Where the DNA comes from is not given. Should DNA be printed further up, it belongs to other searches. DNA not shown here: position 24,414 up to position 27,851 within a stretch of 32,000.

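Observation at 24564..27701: Single polypeptide fusing a periplasmic GH5 endoglucanase to a BcsA-like processive GT2 synthase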

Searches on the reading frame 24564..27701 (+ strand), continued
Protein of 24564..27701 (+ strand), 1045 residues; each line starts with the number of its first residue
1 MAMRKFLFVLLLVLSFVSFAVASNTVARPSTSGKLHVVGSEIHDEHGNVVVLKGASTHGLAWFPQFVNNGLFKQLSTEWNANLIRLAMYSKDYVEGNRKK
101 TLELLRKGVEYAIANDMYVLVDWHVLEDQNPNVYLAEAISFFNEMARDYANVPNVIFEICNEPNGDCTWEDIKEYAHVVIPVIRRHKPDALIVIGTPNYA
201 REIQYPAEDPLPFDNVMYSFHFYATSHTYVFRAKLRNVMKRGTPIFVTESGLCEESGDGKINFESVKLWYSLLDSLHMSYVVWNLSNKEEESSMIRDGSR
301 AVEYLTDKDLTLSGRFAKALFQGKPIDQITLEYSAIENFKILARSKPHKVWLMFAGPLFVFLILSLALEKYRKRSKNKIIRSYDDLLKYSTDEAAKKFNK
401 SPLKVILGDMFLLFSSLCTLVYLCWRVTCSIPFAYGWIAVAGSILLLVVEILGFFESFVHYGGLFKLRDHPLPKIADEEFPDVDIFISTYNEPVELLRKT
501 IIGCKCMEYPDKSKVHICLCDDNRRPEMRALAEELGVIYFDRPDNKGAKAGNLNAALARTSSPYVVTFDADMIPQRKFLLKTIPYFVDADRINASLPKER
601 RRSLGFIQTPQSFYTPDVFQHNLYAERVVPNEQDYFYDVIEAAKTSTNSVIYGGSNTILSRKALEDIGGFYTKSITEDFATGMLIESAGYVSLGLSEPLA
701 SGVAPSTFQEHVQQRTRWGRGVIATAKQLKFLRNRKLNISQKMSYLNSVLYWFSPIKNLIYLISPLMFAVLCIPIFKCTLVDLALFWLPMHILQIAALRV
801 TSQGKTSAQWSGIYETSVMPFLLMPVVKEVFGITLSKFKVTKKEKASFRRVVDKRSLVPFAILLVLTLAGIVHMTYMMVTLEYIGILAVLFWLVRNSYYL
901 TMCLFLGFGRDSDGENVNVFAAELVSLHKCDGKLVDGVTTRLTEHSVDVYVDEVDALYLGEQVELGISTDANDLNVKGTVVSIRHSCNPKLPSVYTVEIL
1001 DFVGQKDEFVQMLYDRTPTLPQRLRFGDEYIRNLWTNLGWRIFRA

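Call 40: fold_search(model_id=the predicted structure, library=pdb)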
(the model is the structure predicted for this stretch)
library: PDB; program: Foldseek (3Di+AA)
matches with E <= 10: 1081; with E <= 0.001: 407
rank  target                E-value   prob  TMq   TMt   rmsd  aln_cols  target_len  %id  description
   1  9b8v_E                1.3e-45  1.00  0.55  0.67  10.9       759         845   23  AlphaFold2 informed cryo-EM model of the E. coli cellulose synthase BcsAG3B6 complex (released 2025-02-19)
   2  4p00_A                1.1e-42  1.00  0.54  0.76   8.0       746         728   24  Bacterial Cellulose Synthase in complex with cyclic-di-GMP and UDP (released 2014-04-09)
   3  9fnn_A                3.1e-41  1.00  0.54  0.70  15.0       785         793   21  Cryo-EM structure of the c-di-GMP-saturated 'crown'less Bcs macrocomplex for cellulose secretion in E. coli (released 2024-10-16)
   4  5ej1_A                4.9e-40  1.00  0.52  0.73   9.4       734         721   24  Pre-translocation state of bacterial cellulose synthase (released 2016-03-30)
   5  4hg6_A                3.1e-39  1.00  0.53  0.72   8.2       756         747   24  Structure of a cellulose synthase - cellulose translocation intermediate (released 2012-12-19)
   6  9fmz_A                1.1e-38  1.00  0.53  0.67  16.0       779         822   22  Cryo-EM structure of the c-di-GMP-bound synthase:pEtN transferase complex (BcsA-Bct-G3) from the E. coli cellulose sec (released 2024-10-16)
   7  9fp0_A                4.2e-36  1.00  0.47  0.62  11.6       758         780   20  Cryo-EM structure of the 'crown'less Bcs macrocomplex for E. coli cellulose secretion in non-saturating c-di-GMP (loca (released 2024-10-16)
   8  9fmv_A                4.4e-36  1.00  0.47  0.62  10.9       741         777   20  Cryo-EM structure of the c-di-GMP-free synthase:pEtN transferase complex (BcsA-Bct-G3) from the E. coli cellulose secr (released 2024-10-16)
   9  6gjf_A                1.4e-26  1.00  0.28  0.93   1.6       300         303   41  Ancestral endocellulase Cel5A (released 2019-06-12)
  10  8zvk                  1.5e-26  1.00  0.28  0.93   1.5       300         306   40  Crystal structure of the GH5 domain from a processive endoglucanase of Acetivibrio alkalicellulosi (released 2025-05-28)
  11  4xzb                  2.0e-26  1.00  0.28  0.91   1.8       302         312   40  endo-glucanase GsCelA P1 (released 2016-02-10)
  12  4xzw                  3.0e-26  1.00  0.28  0.92   1.6       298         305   43  Endo-glucanase chimera C10 (released 2016-02-10)
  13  1a3h                  6.6e-26  1.00  0.28  0.94   1.5       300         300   37  ENDOGLUCANASE CEL5A FROM BACILLUS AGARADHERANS AT 1.6A RESOLUTION (released 1999-03-16)
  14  1h5v_A                7.7e-26  1.00  0.28  0.94   1.5       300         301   37  Thiopentasaccharide complex of the endoglucanase Cel5A from Bacillus agaradharens at 1.1 A resolution in the tetragona (released 2002-05-23)
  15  3pzu_A                1.8e-25  1.00  0.28  0.95   1.4       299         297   39  P212121 crystal form of the endo-1,4-beta-glucanase from Bacillus subtilis 168 (released 2011-09-14)
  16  3pzt_B                2.7e-25  1.00  0.28  0.96   1.3       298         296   40  Structure of the endo-1,4-beta-glucanase from Bacillus subtilis 168 with manganese(II) ion (released 2011-09-14)
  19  3pzt_A                1.6e-24  1.00  0.27  0.95   1.4       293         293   40  Structure of the endo-1,4-beta-glucanase from Bacillus subtilis 168 with manganese(II) ion (released 2011-09-14)
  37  1egz_A                2.5e-19  1.00  0.26  0.90   2.3       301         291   32  CELLULASE CEL5 FROM ERWINIA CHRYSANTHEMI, A FAMILY GH 5-2 ENZYME (released 1999-03-26)
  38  1tvn_B                9.3e-19  1.00  0.26  0.90   2.2       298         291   32  Cellulase cel5G from Pseudoalteromonas haloplanktis, A family GH 5-2 enzyme (released 2005-05-17)
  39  1tvn_A                5.4e-18  1.00  0.26  0.90   2.0       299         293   32  Cellulase cel5G from Pseudoalteromonas haloplanktis, A family GH 5-2 enzyme (released 2005-05-17)
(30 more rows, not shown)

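Call 64: find_encoding_contigs(protein=window:24564-27701:+, flank=3000, max_places=4)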
Protein window:24564-27701:+ (1045 aa): 1 contig read that carries it; 1 place shown.
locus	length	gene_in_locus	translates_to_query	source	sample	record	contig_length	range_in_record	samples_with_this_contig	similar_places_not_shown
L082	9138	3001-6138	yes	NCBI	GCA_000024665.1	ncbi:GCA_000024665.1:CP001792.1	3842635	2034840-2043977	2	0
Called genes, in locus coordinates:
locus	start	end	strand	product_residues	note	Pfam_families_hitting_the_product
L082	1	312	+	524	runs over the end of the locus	PF13231:PMT_2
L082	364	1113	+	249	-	PF00515:TPR_1 (faint), PF07719:TPR_2 (faint), PF13181:TPR_8 (faint), PF13414:TPR_11 (weak), PF13432:TPR_16 (faint), PF14559:TPR_19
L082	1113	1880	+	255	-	-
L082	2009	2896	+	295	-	-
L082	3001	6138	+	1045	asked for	PF00150:Cellulase, PF00535:Glycos_transf_2, PF13641:Glyco_tranf_2_3, PF13632:Glyco_trans_2_3, PF13506:Glyco_transf_21 (weak), PF03552:Cellulose_synt (weak)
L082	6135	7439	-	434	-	PF00860:Xan_ur_permease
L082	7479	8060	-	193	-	PF00156:Pribosyltran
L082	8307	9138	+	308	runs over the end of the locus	PF12784:PDDEXK_2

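Call 73: search_protein_families(library=pfam, proteins=[L015:13261-14631:+, L006:13358-14731:+, L039:13170-16262:-, L076:13297-14256:+, L032:882-2282:+, L050:13203-14375:+, L050:14855-16408:+, L074:13081-15735:-, L033:6952-9831:-, L010:13287-14327:-], max_evalue=0.00001)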
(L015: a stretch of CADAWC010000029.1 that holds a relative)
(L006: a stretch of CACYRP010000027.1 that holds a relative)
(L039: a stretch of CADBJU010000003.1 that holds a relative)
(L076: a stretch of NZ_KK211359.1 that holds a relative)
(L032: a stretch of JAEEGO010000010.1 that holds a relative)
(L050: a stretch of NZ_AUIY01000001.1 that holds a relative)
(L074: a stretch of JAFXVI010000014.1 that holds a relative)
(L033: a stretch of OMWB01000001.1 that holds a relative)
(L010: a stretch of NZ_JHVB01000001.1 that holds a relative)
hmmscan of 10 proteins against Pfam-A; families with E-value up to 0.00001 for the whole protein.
L015:13261-14631:+ (457 aa): 2 families
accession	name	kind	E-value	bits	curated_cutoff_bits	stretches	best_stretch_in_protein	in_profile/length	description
PF00990.26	GGDEF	-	1.5e-25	90.3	23.8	1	308-445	2-156/161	Diguanylate cyclase, GGDEF domain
PF01590.32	GAF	-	3.7e-07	31.2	22.4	1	149-270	2-109/133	GAF domain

L006:13358-14731:+ (458 aa): 1 family
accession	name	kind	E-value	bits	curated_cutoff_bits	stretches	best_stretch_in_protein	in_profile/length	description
PF00990.26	GGDEF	-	4e-26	92.1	23.8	1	309-447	2-157/161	Diguanylate cyclase, GGDEF domain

L039:13170-16262:- (1031 aa): 3 families
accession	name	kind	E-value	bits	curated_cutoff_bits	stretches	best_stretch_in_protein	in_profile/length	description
PF13487.12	HD_5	-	6.8e-32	111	27.2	1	834-996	2-167/170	HD domain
PF01966.28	HD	-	4.5e-21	75.7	22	1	848-968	3-116/116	HD domain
PF07494.17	Reg_prop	-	5.6e-20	69.3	20.4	0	71-93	1-23/24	Two component regulator propeller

L076:13297-14256:+ (320 aa): 1 family
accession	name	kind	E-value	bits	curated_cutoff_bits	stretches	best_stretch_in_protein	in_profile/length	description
PF00027.35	cNMP_binding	-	2.6e-41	139.9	27.5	2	4-90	2-88/89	Cyclic nucleotide-binding domain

L032:882-2282:+ (467 aa): 4 families
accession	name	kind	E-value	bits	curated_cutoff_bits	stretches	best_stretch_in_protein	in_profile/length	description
PF00211.25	Guanylate_cyc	-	1.9e-30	106.3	21.9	1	178-352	7-176/183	Adenylate and Guanylate cyclase catalytic domain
PF00989.32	PAS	-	5.6e-11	42.9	22.6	1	11-118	5-113/113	PAS fold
PF13426.13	PAS_9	-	4.7e-10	40.1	27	1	18-120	2-103/103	PAS domain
PF08448.16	PAS_4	-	9.7e-08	32.7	23.1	1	16-122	4-109/110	PAS fold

L050:13203-14375:+ (391 aa): 3 families
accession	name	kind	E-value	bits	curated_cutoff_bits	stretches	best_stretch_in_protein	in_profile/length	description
PF01740.26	STAS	-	9.5e-15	54.7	22.6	1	4-97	2-101/106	STAS domain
PF01636.29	APH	-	9.2e-12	45.7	23.2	1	111-295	6-212/239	Phosphotransferase enzyme family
PF13466.11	STAS_2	-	1.9e-11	44.4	29.2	1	15-89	1-79/80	STAS domain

L050:14855-16408:+ (518 aa): 1 family
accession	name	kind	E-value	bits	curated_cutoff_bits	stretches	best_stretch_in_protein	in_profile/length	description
PF07228.17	SpoIIE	-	8.9e-45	153.4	25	1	315-508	1-191/192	Stage II sporulation protein E (SpoIIE)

L074:13081-15735:- (885 aa): 4 families
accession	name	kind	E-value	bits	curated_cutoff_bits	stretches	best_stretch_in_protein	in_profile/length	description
PF00072.30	Response_reg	-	3.8e-26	91.9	30.2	1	760-872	1-109/111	Response regulator receiver domain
PF02518.31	HATPase_c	-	2.9e-24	86.1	26.4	1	594-724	1-107/111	Histidine kinase-, DNA gyrase B-, and HSP90-like ATPase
PF00512.31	HisKA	-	2.2e-17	63.3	26.9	1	482-547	1-66/66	His Kinase A (phospho-acceptor) domain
PF10442.14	FIST_C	-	1.3e-09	38.7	28.5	1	280-400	1-119/131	FIST C domain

L033:6952-9831:- (960 aa): 4 families
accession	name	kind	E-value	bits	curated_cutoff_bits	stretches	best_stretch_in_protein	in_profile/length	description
PF02518.31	HATPase_c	-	3.7e-30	105.1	26.4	1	700-814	2-108/111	Histidine kinase-, DNA gyrase B-, and HSP90-like ATPase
PF00072.30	Response_reg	-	1.4e-23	83.6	30.2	1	838-954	1-110/111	Response regulator receiver domain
PF00512.31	HisKA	-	1.5e-18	67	26.9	1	586-652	1-66/66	His Kinase A (phospho-acceptor) domain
PF00497.25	SBP_bac_3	-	2.2e-15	57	26.4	1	70-266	20-129/132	Bacterial extracellular solute-binding proteins, family 3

L010:13287-14327:- (347 aa): 3 families
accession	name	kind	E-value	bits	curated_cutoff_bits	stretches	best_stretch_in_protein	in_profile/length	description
PF00005.33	ABC_tran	-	2.9e-37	128.8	25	1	43-182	2-136/137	ABC transporter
PF13304.12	AAA_21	-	2.5e-10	41.4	27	0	119-216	186-301/304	AAA domain, putative AbiEii toxin, Type IV TA system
PF08402.16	TOBE_2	-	6.6e-06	26.6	21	0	269-343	2-71/76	TOBE domain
